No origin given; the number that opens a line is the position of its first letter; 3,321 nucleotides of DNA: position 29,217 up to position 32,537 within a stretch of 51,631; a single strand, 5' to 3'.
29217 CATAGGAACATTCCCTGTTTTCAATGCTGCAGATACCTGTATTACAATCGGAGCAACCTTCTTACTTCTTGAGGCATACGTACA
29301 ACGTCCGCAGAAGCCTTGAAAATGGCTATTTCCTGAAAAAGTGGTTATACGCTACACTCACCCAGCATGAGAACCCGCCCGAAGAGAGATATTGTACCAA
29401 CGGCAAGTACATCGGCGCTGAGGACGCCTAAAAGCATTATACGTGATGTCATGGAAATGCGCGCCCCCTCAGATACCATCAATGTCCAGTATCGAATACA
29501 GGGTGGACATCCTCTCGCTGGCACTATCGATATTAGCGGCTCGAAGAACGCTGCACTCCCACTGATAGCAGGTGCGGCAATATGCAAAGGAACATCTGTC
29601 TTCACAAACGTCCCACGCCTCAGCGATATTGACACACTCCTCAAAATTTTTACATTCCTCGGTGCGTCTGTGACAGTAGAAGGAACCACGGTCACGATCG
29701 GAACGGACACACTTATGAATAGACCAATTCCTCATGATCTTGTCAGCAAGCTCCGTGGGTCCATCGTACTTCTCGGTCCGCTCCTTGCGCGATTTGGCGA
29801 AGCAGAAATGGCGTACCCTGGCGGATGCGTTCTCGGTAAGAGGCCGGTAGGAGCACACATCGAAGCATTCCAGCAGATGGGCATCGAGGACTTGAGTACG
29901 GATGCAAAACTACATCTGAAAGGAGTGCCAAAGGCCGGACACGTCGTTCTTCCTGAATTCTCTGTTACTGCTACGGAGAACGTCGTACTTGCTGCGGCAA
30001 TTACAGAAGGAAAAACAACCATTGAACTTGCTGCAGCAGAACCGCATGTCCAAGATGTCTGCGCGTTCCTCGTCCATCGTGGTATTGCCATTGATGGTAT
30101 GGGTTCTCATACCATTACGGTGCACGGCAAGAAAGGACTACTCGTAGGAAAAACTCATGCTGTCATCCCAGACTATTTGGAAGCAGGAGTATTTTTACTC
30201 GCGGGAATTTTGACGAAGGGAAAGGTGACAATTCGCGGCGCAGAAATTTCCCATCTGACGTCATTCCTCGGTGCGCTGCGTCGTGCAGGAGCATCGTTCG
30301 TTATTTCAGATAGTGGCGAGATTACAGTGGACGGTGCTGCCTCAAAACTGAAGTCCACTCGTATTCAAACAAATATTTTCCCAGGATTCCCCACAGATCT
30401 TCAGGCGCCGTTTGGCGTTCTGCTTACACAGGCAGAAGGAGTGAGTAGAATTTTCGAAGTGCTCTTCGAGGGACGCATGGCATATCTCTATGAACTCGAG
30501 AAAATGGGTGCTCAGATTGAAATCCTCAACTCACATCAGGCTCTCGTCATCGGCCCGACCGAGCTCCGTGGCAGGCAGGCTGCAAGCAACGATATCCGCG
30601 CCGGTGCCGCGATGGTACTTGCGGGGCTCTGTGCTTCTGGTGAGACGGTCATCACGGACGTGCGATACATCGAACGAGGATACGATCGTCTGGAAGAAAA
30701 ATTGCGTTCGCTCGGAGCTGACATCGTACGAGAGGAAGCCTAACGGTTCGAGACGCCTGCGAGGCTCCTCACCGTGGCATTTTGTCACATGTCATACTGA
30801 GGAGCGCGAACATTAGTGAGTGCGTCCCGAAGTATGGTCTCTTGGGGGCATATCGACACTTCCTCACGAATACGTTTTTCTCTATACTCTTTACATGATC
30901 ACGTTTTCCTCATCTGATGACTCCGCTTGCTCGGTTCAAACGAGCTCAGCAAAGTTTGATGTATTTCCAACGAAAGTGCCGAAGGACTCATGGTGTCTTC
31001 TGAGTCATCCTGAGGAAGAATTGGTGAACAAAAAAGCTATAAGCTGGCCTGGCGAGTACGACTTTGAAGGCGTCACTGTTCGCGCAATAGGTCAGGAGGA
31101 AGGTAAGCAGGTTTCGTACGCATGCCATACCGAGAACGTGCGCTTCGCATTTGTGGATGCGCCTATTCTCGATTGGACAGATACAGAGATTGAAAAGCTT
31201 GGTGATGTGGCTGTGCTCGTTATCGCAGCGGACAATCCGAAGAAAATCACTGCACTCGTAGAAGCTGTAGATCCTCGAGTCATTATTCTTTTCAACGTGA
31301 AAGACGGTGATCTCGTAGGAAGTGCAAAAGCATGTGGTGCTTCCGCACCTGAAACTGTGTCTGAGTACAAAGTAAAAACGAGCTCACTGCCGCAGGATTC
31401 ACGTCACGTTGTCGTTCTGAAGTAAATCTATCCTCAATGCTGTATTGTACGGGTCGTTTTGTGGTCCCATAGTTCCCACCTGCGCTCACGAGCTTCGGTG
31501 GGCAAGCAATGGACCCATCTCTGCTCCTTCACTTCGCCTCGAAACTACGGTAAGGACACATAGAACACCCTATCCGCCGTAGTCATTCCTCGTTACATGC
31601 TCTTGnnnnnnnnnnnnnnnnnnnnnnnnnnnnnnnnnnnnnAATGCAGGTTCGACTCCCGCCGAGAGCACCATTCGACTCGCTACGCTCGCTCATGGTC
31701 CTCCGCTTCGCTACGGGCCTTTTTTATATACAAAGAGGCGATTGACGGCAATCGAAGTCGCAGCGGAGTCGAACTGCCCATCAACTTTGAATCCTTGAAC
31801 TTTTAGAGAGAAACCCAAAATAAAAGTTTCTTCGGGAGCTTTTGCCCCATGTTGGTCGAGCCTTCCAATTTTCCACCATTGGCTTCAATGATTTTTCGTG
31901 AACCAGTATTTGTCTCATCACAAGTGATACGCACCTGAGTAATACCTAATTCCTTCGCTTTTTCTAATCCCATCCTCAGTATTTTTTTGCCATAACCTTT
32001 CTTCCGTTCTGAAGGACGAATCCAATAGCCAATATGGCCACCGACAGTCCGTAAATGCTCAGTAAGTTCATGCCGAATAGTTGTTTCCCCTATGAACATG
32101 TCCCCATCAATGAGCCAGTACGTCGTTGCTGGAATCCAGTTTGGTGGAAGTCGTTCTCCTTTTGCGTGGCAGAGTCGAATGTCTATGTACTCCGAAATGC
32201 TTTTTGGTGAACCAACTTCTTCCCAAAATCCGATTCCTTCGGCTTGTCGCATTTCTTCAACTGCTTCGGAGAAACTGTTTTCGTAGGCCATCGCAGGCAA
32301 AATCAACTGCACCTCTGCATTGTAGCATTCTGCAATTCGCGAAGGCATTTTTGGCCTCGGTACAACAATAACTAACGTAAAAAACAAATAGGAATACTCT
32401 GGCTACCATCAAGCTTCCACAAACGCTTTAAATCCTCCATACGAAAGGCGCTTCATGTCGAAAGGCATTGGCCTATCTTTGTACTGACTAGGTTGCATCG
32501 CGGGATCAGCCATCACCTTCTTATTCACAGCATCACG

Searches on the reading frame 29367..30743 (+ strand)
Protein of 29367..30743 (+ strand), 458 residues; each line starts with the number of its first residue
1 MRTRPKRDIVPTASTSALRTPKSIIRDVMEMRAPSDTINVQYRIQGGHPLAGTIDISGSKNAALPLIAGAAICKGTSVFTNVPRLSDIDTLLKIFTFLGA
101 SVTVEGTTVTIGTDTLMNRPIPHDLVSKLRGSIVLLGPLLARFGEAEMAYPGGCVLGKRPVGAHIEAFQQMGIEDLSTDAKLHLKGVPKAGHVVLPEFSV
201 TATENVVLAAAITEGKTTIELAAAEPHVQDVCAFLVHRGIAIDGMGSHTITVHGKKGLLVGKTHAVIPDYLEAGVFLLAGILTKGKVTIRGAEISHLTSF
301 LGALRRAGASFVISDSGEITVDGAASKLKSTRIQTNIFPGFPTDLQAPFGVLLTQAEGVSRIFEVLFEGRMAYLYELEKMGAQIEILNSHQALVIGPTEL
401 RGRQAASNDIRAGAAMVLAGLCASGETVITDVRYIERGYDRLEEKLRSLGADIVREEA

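Call 82: search_protein_families(library=pfam, proteins=[window:29367-30743:+], max_evalue=0.001)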
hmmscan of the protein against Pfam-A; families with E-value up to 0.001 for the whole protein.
window:29367-30743:+ (458 aa): 1 family
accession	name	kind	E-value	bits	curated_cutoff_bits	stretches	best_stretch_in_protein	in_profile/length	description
PF00275.25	EPSP_synthase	-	3.7e-76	257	22.8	1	45-446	2-417/417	EPSP synthase (3-phosphoshikimate 1-carboxyvinyltransferase)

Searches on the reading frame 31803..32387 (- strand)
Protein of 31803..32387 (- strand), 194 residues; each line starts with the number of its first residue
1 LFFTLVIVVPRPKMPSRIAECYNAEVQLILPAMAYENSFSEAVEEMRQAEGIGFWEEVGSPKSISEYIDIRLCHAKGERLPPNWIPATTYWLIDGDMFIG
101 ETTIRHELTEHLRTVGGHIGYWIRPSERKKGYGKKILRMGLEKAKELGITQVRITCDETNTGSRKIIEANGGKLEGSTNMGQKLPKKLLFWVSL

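Call 82: search_protein_families(library=pfam, proteins=[window:31803-32387:-], max_evalue=0.001)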
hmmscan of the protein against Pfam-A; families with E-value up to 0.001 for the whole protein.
window:31803-32387:- (194 aa): 2 families
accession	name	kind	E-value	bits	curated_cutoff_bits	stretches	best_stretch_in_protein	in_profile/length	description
PF13302.13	Acetyltransf_3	-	8e-13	49.7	25.4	1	87-172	52-137/138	Acetyltransferase (GNAT) domain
PF00583.31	Acetyltransf_1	-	5.5e-08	33.5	20.7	1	98-167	44-111/116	Acetyltransferase (GNAT) family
